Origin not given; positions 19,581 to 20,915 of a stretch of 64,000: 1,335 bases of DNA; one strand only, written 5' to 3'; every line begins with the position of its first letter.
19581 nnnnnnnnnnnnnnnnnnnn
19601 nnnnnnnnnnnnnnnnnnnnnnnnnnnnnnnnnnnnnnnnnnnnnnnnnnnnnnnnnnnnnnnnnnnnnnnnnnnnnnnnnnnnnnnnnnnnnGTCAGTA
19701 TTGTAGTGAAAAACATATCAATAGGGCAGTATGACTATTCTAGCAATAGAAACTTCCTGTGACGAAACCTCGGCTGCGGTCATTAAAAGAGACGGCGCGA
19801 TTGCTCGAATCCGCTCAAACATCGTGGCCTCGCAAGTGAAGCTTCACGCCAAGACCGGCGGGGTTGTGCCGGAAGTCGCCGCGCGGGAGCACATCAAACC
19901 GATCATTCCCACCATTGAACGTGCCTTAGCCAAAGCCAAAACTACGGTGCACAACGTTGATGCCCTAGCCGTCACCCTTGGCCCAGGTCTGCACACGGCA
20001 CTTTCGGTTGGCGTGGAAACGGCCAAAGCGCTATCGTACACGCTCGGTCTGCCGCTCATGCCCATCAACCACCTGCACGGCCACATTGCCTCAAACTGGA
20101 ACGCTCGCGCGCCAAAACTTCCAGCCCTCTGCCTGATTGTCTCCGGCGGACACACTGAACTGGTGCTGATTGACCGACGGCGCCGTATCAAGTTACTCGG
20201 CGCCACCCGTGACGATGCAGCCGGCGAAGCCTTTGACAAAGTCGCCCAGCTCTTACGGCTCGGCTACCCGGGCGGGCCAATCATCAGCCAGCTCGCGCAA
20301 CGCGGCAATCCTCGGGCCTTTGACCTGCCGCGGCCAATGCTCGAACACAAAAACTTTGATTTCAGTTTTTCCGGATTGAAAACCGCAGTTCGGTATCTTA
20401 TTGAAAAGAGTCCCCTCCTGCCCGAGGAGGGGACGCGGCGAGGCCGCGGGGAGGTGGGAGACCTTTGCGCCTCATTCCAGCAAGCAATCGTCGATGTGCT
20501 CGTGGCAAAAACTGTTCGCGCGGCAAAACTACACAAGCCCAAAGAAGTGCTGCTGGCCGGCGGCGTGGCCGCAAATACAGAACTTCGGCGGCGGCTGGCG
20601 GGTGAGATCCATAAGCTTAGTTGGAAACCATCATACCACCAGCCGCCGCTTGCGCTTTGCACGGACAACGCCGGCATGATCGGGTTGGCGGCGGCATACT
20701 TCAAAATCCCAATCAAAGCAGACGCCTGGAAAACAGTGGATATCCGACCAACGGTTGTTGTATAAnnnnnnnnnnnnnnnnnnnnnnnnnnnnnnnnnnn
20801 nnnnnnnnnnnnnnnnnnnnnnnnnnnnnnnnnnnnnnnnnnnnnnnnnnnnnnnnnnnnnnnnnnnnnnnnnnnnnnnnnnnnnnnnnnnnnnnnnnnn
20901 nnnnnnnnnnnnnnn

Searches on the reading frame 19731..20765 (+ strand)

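Call 58: search_protein_families(library=pfam, proteins=[window:19731-20765:+], max_evalue=0.001)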
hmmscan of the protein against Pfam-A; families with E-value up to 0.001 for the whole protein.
window:19731-20765:+ (344 aa): 2 families
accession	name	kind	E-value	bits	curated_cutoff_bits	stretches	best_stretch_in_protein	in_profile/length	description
PF00814.31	TsaD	-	4.6e-88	295.8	24.8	1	27-318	2-263/264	tRNA N6-adenosine threonylcarbamoyltransferase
PF22521.2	HypF_C_2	-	4e-05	23.9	27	1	240-304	164-228/241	Carbamoyltransferase, Kae1-like Domain, second subdomain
